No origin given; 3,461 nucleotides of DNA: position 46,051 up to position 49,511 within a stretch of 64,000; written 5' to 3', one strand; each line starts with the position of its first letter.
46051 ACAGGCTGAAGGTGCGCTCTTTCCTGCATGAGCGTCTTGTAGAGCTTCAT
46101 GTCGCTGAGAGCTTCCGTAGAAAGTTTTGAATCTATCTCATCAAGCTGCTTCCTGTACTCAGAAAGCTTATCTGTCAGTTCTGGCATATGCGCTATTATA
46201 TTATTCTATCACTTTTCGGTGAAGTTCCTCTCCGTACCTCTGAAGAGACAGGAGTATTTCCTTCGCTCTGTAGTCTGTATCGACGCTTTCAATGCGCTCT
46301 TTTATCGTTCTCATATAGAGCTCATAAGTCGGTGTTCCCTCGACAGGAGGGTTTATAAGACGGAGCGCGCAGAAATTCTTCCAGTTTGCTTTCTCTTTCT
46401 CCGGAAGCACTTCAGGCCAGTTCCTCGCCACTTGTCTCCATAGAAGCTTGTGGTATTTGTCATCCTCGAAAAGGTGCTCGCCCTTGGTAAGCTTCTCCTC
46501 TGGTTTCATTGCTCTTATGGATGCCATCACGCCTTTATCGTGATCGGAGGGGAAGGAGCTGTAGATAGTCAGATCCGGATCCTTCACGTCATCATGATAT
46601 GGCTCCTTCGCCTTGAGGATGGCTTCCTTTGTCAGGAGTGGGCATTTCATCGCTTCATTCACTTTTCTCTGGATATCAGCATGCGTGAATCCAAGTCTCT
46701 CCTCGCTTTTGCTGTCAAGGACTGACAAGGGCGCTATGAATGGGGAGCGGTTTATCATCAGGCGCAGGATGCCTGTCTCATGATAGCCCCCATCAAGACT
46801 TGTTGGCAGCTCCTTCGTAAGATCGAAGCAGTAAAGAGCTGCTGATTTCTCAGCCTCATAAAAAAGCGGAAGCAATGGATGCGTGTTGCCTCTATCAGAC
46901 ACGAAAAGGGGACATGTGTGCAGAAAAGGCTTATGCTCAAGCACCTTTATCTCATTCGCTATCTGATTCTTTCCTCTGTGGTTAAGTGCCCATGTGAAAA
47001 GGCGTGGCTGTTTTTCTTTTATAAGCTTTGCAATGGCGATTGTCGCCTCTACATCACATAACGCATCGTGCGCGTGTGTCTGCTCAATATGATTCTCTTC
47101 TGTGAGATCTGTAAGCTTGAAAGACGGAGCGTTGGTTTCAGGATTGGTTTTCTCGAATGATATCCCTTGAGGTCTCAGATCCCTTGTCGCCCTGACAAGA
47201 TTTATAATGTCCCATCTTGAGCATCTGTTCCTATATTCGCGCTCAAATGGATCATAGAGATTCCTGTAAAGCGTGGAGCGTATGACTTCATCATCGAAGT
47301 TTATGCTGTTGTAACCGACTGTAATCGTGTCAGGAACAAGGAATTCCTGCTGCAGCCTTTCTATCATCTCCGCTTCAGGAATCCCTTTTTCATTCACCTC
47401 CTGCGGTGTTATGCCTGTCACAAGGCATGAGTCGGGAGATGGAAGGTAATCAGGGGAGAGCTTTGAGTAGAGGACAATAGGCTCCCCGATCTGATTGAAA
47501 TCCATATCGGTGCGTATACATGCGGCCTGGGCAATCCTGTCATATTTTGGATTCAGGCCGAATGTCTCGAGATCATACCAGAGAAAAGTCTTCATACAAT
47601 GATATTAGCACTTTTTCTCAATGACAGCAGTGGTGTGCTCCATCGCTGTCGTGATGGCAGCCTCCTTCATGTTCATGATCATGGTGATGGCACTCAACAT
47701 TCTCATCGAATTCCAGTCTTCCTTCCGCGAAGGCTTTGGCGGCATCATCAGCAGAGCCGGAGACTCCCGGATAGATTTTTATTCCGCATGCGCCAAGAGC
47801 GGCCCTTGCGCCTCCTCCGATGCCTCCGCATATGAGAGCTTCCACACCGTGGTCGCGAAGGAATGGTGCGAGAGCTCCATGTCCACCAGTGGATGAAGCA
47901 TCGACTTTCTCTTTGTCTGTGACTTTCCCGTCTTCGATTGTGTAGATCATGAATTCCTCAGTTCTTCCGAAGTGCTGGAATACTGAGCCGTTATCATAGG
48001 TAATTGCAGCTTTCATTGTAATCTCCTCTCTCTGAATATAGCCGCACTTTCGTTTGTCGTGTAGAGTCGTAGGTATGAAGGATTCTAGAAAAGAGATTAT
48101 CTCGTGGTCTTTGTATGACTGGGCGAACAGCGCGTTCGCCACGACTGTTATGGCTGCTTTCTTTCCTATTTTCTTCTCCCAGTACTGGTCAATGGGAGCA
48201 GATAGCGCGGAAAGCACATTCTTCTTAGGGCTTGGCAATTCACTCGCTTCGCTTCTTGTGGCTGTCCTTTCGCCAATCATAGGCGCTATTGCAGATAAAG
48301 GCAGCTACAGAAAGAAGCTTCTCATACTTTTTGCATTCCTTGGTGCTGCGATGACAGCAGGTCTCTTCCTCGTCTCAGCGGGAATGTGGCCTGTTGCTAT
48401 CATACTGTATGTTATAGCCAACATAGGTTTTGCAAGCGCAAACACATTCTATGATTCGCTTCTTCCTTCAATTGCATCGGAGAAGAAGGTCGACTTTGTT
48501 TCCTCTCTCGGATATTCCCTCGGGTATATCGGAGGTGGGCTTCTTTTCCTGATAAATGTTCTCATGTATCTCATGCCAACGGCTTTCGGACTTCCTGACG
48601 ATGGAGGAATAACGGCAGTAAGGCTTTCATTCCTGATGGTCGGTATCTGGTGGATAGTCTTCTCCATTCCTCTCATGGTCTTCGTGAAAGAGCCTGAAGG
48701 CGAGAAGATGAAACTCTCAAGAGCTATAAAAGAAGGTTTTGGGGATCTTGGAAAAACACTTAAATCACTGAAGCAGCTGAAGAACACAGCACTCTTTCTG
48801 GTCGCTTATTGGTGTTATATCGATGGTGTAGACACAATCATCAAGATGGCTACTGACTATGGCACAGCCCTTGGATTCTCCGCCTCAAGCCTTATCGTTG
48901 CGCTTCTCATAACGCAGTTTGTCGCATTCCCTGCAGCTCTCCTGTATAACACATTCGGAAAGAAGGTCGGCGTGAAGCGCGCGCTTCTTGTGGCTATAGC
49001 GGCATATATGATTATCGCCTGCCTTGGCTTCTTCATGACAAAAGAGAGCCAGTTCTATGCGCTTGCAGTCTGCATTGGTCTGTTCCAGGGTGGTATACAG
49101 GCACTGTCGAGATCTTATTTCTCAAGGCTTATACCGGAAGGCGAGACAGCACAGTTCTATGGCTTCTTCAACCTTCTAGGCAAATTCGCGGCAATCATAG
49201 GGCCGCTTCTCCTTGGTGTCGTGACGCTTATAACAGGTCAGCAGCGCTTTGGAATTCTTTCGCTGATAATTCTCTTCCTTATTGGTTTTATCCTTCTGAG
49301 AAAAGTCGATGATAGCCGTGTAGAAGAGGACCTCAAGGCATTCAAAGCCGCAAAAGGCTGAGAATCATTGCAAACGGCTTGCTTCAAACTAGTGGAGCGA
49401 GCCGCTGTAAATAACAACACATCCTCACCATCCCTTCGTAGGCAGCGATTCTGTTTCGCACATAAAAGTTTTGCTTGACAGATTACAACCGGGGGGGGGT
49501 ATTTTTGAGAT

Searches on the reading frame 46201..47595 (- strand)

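Call 5: search_protein_families(library=pfam, proteins=[window:46201-47595:-], max_evalue=0.01)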
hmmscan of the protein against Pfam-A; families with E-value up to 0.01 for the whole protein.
window:46201-47595:- (464 aa): 2 families
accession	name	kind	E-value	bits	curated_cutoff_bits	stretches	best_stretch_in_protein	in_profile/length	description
PF08411.15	Exonuc_X-T_C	-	2.3e-44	152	27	1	207-456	1-268/269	Exonuclease C-terminal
PF00929.31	RNase_T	-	1.3e-24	88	24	1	5-188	1-163/164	Exonuclease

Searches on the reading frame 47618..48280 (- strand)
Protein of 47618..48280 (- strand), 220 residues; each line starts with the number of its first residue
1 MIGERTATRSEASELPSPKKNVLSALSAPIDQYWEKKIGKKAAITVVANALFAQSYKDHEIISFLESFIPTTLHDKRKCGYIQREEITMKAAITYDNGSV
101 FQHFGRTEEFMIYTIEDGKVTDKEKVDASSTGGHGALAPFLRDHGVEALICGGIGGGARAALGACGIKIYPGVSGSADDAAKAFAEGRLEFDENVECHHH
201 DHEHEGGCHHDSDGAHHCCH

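Call 5: search_protein_families(library=pfam, proteins=[window:47618-48280:-], max_evalue=0.01)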
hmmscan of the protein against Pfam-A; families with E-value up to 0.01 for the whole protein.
window:47618-48280:- (220 aa): 1 family
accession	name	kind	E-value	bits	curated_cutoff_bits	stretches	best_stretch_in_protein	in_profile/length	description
PF02579.22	Nitro_FeMo-Co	-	3.7e-23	82.1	26.3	1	97-185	2-93/94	Dinitrogenase iron-molybdenum cofactor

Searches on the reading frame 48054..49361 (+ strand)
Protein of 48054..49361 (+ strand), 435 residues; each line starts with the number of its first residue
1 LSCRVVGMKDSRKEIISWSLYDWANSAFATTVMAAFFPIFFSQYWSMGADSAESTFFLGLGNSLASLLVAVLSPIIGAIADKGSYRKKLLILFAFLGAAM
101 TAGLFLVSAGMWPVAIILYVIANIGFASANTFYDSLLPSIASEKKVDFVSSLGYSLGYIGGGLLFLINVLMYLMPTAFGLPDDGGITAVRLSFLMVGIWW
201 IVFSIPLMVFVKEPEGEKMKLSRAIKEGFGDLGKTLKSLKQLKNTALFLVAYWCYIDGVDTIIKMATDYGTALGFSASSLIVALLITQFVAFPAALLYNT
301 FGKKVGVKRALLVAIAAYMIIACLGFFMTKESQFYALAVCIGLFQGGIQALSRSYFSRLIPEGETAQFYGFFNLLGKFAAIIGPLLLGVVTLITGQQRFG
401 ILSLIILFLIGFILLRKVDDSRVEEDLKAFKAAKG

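Call 5: search_protein_families(library=pfam, proteins=[window:48054-49361:+], max_evalue=0.01)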
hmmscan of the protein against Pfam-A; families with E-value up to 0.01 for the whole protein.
window:48054-49361:+ (435 aa): 4 families
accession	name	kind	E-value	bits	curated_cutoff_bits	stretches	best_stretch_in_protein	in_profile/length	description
PF11700.14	ATG22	-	1.6e-77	261.7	24.1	3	147-425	191-479/482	Vacuole effluxer Atg22 like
PF07690.21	MFS_1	-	7.6e-23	81.4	33.4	2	254-426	7-182/347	Major Facilitator Superfamily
PF12832.13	MFS_1_like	-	5.8e-05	22.7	25.2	1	67-375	45-345/373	MFS_1 like family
PF13347.12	MFS_2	-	0.0046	16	27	0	30-391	9-381/427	MFS/sugar transport protein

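Call 6: search_protein_families(library=ncbifam, proteins=[window:48054-49361:+], max_evalue=0.01)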
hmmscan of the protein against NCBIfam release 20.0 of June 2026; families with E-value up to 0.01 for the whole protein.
window:48054-49361:+ (435 aa): 6 families
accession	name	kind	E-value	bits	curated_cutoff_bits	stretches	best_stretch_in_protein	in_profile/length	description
TIGR00890.1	2A0111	subfamily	3.2e-10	39.5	374.85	1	153-399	134-363/377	oxalate/formate antiport family MFS transporter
TIGR00895.1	2A0115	subfamily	2.6e-07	29.9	418.55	1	222-390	229-397/398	aromatic acid/H+ symport family MFS transporter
TIGR00792.1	gph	subfamily_domain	6.6e-07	28.3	231.35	1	16-349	2-326/437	glycoside-pentoside-hexuronide (GPH):cation symporter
NF053813.1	MFS_TcaB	equivalog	3.3e-05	22.8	475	1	296-425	59-188/396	putative multidrug effflux MFS transporter TcaB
TIGR00893.1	2A0114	subfamily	6.7e-05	22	395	1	281-414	254-394/399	D-galactonate transporter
TIGR00880.1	2_A_01_02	superfamily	0.0018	18.4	131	1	294-414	14-133/141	multidrug resistance protein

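Call 58: find_encoding_contigs(protein=window:48075-49361:+, flank=1000, max_places=10)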
Protein window:48075-49361:+ (428 aa): 24 contigs read that carry it; 10 places shown.
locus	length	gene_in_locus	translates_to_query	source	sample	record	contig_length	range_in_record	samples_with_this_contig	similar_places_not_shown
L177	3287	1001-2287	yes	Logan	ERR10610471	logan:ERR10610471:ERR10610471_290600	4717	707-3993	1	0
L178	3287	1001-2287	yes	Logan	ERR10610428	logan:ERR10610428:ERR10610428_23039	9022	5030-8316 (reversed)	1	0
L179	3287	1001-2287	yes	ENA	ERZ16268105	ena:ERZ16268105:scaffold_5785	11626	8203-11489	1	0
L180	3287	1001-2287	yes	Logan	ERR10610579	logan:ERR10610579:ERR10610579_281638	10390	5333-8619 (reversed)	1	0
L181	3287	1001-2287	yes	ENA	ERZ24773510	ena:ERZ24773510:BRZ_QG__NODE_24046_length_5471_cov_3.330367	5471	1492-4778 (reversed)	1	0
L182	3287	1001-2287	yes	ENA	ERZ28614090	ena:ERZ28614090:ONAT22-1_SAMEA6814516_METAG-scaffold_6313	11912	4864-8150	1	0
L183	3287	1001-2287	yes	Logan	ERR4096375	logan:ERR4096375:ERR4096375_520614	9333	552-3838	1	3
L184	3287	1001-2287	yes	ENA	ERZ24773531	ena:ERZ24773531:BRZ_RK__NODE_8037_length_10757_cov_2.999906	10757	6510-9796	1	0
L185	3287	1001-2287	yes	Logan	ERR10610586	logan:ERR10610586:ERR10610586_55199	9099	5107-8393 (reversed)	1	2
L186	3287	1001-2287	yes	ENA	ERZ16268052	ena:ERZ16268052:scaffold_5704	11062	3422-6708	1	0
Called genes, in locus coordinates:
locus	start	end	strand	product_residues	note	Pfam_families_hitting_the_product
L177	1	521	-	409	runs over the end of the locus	?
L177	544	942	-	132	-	PF02579:Nitro_FeMo-Co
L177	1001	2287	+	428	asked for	PF11700:ATG22 (weak), PF07690:MFS_1, PF11700:ATG22, PF07690:MFS_1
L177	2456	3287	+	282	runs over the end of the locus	-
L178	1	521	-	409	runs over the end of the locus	?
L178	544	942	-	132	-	PF02579:Nitro_FeMo-Co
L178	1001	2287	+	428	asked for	PF11700:ATG22 (weak), PF07690:MFS_1, PF11700:ATG22, PF07690:MFS_1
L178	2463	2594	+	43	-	-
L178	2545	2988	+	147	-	-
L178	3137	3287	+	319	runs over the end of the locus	PF00005:ABC_tran, PF13304:AAA_21 (faint)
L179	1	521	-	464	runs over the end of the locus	PF00929:RNase_T, PF08411:ExoI_SH3 (weak), PF26016:ExoI_C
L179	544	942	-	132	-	PF02579:Nitro_FeMo-Co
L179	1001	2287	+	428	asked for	PF11700:ATG22 (weak), PF07690:MFS_1, PF11700:ATG22, PF07690:MFS_1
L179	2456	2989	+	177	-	-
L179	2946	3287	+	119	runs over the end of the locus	-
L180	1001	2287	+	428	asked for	PF11700:ATG22 (weak), PF07690:MFS_1, PF11700:ATG22, PF07690:MFS_1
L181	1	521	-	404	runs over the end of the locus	?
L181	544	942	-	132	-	PF02579:Nitro_FeMo-Co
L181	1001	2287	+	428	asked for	PF11700:ATG22 (weak), PF07690:MFS_1, PF11700:ATG22, PF07690:MFS_1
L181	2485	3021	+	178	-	-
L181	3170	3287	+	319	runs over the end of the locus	PF00005:ABC_tran, PF13304:AAA_21 (faint)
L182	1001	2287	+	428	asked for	PF11700:ATG22 (weak), PF07690:MFS_1, PF11700:ATG22, PF07690:MFS_1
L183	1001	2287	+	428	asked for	PF11700:ATG22 (weak), PF07690:MFS_1, PF11700:ATG22, PF07690:MFS_1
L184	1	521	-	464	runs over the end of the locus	PF00929:RNase_T, PF08411:ExoI_SH3 (weak), PF26016:ExoI_C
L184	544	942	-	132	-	PF02579:Nitro_FeMo-Co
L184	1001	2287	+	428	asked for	PF11700:ATG22 (weak), PF07690:MFS_1, PF11700:ATG22, PF07690:MFS_1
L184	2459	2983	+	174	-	-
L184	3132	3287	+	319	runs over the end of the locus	PF00005:ABC_tran, PF13304:AAA_21 (faint)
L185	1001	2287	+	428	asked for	PF11700:ATG22 (weak), PF07690:MFS_1, PF11700:ATG22, PF07690:MFS_1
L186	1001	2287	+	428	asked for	PF11700:ATG22 (weak), PF07690:MFS_1, PF11700:ATG22, PF07690:MFS_1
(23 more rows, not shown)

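Call 73: search_protein_families(library=phrogs, proteins=[L177:2456-3286:+], max_evalue=0.01)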
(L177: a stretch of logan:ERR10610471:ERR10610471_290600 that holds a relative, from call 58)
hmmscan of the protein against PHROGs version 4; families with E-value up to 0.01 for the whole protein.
L177:2456-3286:+ (277 aa): 0 families
